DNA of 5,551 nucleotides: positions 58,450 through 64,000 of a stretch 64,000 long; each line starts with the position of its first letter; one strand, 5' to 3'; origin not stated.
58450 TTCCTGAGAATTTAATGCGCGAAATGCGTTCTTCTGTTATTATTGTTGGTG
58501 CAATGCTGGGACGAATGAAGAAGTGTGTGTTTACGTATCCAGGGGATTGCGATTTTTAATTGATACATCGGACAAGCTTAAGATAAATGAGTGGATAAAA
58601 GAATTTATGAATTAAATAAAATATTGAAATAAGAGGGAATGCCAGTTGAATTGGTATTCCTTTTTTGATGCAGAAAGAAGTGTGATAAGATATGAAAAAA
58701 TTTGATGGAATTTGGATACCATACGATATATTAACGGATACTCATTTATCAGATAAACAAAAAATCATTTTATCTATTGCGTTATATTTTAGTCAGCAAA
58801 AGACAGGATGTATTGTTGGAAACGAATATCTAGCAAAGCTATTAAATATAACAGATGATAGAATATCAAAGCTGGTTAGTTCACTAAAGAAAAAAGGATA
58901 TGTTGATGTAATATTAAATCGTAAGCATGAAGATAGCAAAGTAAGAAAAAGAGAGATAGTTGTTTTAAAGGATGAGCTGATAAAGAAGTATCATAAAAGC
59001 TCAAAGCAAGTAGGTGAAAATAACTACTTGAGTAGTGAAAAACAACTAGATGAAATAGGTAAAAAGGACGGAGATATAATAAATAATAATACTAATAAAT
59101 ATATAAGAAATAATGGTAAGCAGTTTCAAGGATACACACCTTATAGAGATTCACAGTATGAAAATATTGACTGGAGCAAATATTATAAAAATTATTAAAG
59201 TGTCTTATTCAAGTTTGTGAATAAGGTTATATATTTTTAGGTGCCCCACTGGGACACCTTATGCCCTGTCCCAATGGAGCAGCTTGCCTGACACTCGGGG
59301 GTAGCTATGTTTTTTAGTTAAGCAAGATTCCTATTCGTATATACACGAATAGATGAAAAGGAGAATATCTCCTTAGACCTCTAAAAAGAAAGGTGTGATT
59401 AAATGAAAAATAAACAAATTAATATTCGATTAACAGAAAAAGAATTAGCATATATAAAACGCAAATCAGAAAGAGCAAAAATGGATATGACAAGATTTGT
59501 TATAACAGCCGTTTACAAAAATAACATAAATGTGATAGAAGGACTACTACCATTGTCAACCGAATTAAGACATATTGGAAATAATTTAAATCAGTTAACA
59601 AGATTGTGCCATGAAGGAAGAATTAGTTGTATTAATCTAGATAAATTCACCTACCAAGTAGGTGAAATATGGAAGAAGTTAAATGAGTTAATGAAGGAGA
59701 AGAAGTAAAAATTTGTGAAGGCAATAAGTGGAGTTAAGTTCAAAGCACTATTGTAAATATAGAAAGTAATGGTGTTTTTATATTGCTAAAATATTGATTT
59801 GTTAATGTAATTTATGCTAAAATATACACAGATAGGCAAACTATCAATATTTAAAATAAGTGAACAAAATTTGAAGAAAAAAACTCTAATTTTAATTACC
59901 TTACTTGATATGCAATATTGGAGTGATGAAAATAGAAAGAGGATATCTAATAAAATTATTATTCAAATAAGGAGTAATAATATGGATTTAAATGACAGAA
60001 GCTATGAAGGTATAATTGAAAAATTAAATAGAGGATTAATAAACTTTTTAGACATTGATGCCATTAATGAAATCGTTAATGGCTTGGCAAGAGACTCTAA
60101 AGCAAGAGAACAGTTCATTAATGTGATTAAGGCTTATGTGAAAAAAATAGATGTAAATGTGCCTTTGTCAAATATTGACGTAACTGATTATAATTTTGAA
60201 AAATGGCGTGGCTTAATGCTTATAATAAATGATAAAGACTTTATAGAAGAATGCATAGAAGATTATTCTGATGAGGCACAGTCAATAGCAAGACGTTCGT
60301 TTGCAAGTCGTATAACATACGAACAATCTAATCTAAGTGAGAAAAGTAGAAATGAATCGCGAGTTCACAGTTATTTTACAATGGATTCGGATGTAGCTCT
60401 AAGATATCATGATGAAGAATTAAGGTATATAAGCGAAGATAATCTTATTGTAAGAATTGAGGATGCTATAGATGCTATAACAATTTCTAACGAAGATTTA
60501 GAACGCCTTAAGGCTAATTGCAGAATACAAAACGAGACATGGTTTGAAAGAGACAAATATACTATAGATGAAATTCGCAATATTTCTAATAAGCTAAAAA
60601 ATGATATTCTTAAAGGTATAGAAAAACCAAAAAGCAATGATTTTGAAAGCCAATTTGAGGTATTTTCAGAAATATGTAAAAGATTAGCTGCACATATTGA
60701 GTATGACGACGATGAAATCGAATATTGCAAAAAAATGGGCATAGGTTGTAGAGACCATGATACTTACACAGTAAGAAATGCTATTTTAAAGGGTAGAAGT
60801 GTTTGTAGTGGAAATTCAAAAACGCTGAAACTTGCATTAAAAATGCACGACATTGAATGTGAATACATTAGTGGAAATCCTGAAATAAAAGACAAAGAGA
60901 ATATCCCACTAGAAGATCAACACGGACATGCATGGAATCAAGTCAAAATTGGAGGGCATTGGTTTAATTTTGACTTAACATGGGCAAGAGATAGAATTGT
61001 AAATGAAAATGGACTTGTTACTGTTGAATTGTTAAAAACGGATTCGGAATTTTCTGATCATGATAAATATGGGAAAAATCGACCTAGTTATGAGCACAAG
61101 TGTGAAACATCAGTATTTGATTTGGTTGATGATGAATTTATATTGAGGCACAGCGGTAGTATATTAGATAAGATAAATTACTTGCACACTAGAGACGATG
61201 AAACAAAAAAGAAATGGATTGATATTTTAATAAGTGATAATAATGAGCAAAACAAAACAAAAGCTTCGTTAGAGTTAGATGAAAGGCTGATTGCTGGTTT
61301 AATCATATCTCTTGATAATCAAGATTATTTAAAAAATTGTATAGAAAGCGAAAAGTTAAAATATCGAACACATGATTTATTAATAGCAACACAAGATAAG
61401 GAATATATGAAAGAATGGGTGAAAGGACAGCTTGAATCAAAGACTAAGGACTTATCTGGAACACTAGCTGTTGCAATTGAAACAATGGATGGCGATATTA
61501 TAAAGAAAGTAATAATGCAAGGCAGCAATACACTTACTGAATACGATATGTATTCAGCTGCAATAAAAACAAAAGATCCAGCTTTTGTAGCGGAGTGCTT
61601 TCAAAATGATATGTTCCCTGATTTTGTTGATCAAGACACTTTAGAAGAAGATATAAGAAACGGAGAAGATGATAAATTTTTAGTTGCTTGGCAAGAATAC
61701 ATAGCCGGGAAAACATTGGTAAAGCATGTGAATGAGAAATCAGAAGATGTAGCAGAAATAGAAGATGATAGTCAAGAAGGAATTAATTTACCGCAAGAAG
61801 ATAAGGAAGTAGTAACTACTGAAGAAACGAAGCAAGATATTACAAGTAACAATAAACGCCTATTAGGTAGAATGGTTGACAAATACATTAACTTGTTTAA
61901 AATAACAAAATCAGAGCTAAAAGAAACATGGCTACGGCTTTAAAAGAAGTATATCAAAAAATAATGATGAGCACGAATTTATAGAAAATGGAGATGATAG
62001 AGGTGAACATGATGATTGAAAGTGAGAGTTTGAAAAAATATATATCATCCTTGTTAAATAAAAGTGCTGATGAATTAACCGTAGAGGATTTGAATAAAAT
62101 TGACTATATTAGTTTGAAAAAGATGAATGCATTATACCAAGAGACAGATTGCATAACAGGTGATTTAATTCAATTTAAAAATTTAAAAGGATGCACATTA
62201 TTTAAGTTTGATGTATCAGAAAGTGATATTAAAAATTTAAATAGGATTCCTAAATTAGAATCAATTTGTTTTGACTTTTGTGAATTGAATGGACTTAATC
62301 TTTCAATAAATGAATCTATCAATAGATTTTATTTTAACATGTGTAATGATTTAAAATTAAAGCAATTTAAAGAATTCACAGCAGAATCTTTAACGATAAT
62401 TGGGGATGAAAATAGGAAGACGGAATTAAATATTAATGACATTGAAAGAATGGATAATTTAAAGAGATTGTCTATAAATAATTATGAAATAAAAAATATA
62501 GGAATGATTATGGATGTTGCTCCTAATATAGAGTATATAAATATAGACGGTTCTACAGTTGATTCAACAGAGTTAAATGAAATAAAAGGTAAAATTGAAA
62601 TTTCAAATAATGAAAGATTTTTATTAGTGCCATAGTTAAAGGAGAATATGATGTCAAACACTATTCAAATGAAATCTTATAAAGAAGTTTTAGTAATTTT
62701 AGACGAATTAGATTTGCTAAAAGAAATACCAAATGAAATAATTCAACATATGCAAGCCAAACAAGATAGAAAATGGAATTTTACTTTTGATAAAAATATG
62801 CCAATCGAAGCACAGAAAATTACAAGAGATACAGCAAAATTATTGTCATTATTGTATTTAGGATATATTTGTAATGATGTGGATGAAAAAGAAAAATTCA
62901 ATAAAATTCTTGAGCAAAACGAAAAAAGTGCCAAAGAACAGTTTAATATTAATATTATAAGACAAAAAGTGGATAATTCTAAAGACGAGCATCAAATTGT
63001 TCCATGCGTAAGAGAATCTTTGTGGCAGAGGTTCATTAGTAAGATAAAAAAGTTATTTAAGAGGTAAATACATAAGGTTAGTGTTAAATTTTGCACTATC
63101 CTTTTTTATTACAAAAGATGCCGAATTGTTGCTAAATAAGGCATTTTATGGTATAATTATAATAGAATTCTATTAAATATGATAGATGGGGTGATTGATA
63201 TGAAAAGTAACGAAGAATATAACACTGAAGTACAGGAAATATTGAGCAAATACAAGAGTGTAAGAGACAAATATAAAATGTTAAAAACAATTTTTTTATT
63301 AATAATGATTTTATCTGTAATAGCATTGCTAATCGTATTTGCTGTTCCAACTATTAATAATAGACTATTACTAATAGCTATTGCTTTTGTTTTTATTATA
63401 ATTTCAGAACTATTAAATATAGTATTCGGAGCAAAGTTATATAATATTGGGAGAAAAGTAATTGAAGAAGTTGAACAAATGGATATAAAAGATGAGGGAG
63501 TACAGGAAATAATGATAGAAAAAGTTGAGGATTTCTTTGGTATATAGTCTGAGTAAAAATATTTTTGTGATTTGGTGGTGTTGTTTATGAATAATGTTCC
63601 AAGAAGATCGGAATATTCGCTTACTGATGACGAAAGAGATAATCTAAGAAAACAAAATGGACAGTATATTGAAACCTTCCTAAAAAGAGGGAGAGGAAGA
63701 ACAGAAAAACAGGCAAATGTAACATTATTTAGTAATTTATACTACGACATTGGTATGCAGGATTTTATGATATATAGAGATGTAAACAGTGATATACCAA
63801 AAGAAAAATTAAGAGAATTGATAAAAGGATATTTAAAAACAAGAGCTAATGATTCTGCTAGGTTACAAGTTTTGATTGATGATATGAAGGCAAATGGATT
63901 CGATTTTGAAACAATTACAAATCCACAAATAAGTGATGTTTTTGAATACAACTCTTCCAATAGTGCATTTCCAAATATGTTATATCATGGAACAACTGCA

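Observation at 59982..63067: Second, diverged copy of the same three-gene cassette on an AT-rich mobile-looking segment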

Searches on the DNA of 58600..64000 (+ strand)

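Call 14: search_dna_similar(query=window:58600-64000:+, collection=plasmids, mode=distant)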
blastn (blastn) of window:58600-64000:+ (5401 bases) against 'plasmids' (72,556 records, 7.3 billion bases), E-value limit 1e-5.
No match.

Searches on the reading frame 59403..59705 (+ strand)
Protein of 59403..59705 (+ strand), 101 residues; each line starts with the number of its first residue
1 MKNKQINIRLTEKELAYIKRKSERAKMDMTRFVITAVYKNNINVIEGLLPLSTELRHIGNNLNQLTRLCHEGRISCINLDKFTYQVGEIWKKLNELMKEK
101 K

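Call 12: search_protein_families(library=pfam, proteins=[window:59403-59705:+], max_evalue=0.01)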
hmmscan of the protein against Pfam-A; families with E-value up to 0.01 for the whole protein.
window:59403-59705:+ (101 aa): 3 families
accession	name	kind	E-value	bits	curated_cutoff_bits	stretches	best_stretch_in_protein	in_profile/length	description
PF21983.2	NikA-like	-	1.1e-13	51.5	27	1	2-69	3-72/72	Mobilization protein NikA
PF05713.17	MobC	-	4.9e-12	46.6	23.2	1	54-96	3-45/45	Bacterial mobilisation protein (MobC)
PF08681.18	TacA1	-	0.0043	17.4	21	1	5-46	1-42/80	Antitoxin TacA 1-like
